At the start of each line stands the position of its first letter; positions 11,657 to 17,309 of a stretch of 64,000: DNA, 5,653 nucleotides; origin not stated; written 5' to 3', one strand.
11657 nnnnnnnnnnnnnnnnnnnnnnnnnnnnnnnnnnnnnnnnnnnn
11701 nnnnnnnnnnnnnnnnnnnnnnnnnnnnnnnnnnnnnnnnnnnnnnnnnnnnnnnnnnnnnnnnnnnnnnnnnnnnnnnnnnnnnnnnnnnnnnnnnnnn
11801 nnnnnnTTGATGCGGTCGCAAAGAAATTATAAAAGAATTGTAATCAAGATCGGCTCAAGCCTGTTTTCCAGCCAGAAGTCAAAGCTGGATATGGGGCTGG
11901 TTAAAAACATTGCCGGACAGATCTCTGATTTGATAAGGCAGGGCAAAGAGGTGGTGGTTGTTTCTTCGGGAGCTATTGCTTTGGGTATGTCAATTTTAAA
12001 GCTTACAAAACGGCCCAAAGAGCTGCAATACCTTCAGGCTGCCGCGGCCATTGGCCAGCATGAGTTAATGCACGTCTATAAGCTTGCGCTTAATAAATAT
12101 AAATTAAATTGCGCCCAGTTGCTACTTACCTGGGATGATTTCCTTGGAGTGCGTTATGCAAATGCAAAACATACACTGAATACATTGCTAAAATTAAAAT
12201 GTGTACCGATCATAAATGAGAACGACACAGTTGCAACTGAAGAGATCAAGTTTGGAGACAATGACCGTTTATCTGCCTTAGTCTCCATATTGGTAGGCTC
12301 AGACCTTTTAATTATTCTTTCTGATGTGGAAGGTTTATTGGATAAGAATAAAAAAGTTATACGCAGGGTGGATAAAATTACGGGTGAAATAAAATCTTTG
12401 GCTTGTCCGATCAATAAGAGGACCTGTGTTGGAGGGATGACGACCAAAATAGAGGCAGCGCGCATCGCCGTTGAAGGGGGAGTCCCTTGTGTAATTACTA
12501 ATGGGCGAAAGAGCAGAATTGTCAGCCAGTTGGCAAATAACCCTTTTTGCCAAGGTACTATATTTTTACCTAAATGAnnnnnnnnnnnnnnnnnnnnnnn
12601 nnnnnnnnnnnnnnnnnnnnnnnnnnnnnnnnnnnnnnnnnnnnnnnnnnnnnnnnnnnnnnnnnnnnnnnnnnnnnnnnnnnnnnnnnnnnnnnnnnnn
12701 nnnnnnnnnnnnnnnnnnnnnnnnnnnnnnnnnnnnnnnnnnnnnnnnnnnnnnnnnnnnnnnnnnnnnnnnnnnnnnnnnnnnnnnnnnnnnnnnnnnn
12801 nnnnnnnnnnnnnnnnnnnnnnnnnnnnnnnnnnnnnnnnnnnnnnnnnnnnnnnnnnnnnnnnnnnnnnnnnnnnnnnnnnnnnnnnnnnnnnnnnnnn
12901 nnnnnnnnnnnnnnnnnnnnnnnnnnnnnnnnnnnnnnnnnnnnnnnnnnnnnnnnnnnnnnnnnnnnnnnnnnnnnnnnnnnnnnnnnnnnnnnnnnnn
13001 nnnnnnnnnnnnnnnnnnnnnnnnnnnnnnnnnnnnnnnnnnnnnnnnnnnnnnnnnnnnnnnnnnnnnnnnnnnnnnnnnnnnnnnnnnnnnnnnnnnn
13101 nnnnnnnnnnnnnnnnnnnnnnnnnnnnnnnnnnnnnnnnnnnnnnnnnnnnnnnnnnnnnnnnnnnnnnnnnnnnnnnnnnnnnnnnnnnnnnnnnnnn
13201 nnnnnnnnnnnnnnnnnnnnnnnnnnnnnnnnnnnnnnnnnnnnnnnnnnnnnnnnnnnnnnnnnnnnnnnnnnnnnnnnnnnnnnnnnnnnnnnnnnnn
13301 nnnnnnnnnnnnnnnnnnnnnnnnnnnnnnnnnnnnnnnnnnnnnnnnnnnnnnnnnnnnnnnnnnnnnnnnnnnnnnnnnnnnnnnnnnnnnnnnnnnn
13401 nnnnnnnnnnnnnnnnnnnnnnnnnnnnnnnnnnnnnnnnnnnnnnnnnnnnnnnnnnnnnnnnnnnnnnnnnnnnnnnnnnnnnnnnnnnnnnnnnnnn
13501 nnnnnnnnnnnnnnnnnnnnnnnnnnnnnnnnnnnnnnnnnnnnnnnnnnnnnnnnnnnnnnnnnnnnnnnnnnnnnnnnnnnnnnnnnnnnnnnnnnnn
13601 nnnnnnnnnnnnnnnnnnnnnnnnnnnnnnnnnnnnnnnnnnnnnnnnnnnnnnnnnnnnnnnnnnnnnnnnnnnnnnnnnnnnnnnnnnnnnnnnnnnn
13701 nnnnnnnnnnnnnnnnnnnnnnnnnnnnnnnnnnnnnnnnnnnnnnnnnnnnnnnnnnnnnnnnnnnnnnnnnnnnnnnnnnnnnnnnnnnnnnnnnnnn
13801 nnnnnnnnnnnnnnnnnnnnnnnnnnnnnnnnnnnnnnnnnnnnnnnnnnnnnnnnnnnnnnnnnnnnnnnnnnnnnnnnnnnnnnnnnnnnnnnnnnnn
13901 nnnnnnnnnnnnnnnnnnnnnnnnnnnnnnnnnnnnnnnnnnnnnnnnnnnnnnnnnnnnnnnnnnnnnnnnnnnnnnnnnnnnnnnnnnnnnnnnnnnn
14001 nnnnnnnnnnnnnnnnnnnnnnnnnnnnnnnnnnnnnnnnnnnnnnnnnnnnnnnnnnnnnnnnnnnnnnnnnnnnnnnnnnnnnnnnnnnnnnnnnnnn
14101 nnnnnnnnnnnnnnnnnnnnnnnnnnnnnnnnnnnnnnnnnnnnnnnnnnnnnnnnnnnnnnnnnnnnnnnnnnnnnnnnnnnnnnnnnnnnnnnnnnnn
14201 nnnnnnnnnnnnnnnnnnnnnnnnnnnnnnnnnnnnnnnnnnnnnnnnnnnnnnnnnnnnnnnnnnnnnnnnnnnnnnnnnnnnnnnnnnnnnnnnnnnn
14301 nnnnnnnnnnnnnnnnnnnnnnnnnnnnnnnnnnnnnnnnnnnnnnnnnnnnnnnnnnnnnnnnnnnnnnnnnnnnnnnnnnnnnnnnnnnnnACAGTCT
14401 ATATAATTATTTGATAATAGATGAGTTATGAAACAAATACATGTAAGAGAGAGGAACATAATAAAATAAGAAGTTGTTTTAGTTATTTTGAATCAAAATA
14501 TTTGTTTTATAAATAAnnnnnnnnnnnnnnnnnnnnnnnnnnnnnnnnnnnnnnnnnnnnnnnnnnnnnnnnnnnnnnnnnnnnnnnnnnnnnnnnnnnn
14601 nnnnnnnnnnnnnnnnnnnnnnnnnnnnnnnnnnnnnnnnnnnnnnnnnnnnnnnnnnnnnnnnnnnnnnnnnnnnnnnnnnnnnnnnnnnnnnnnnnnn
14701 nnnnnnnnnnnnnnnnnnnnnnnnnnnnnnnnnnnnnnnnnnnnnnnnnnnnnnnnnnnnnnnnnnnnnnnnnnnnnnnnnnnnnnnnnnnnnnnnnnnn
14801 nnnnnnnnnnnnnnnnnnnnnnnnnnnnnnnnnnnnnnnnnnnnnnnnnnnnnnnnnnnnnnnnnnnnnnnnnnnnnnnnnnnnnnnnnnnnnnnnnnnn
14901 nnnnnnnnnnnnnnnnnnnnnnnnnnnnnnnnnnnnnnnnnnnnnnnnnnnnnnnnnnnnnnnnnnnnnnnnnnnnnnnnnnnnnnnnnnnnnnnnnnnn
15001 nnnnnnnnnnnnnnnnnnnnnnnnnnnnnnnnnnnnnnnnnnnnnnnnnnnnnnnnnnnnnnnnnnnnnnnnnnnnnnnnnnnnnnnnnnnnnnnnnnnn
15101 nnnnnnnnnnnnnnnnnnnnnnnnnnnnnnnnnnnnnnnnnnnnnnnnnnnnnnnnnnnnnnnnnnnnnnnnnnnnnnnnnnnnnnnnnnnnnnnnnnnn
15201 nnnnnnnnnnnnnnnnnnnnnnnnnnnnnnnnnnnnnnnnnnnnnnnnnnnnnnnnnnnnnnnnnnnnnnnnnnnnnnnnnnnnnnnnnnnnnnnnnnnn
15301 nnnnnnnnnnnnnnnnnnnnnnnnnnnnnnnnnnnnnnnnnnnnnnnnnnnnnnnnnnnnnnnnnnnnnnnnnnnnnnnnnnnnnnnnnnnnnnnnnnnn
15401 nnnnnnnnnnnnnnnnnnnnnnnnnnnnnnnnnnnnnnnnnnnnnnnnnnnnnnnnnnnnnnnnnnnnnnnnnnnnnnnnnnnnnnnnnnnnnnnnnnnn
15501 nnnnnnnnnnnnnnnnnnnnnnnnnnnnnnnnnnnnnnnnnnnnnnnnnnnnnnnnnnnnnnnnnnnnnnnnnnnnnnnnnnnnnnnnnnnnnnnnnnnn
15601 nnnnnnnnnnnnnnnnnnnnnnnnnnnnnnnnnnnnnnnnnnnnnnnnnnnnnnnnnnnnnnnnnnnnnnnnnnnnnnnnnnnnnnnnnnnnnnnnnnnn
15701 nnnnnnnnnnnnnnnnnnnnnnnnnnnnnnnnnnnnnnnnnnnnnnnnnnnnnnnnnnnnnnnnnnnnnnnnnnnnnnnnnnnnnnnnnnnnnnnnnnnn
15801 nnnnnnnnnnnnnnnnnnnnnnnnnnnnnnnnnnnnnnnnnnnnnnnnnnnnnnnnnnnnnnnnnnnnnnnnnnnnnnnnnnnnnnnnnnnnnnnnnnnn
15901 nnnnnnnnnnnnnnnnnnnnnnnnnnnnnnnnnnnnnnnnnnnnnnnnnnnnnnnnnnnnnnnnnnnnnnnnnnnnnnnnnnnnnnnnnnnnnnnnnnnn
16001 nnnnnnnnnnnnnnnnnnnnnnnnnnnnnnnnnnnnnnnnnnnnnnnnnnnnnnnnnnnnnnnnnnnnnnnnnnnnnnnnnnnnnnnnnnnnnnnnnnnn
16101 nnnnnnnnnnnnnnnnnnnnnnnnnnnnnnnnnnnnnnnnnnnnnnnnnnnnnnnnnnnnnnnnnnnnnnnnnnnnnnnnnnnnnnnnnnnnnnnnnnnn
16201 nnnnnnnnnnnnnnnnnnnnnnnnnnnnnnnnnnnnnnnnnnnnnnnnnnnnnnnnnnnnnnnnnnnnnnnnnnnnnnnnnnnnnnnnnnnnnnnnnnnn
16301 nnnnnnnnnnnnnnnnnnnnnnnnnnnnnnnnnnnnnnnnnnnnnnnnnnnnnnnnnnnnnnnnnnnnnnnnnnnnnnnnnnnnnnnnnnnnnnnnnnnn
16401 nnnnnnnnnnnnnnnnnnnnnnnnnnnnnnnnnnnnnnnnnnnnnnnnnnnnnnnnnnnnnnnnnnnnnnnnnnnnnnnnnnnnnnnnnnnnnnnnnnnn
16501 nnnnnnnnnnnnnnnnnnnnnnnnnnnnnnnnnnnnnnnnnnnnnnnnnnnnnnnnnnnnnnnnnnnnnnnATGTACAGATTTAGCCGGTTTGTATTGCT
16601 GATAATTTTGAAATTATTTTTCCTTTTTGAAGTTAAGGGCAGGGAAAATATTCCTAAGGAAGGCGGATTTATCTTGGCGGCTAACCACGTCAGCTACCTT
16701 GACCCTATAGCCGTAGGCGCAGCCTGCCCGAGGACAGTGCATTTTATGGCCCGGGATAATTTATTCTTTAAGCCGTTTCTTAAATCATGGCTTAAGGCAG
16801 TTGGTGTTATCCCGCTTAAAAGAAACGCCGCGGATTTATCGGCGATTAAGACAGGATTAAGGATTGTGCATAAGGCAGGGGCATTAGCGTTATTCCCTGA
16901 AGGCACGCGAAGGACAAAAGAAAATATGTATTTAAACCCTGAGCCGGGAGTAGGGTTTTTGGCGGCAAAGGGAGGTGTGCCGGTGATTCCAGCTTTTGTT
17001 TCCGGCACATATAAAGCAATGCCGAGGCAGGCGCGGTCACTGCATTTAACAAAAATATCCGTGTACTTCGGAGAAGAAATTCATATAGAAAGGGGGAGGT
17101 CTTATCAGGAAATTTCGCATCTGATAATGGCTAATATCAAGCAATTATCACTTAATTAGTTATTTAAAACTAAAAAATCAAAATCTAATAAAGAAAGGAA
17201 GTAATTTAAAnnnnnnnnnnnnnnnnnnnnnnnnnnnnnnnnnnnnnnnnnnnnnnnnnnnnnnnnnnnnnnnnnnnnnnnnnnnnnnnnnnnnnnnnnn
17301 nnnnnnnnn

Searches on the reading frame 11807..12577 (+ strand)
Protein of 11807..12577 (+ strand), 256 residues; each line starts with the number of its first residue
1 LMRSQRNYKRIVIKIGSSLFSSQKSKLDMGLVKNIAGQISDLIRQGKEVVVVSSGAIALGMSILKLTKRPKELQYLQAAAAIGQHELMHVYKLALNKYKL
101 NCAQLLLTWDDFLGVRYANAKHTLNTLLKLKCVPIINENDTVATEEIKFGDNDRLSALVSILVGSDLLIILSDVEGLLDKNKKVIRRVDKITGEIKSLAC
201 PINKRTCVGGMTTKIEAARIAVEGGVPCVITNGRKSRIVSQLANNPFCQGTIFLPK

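Call 75: search_protein_families(library=pfam, proteins=[window:11807-12577:+], max_evalue=0.00001)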
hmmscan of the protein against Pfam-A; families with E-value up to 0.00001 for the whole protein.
window:11807-12577:+ (256 aa): 1 family
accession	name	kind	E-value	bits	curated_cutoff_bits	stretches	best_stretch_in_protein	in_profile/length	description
PF00696.33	AA_kinase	-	1.5e-42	146.4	24.9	1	9-232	1-234/234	Amino acid kinase family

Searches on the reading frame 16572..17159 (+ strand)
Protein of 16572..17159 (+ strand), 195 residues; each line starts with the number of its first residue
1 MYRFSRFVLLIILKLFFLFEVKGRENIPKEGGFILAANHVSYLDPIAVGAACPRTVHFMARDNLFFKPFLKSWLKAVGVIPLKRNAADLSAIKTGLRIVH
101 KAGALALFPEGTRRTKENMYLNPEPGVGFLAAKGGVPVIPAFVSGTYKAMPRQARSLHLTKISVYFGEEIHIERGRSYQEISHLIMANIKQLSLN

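Call 76: search_protein_families(library=pfam, proteins=[window:16572-17159:+], max_evalue=0.00001)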
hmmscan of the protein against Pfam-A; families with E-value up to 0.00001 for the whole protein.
window:16572-17159:+ (195 aa): 1 family
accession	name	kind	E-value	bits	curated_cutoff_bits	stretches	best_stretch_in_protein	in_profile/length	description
PF01553.26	Acyltransferase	-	1.9e-25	89.6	23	1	19-143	2-131/132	Acyltransferase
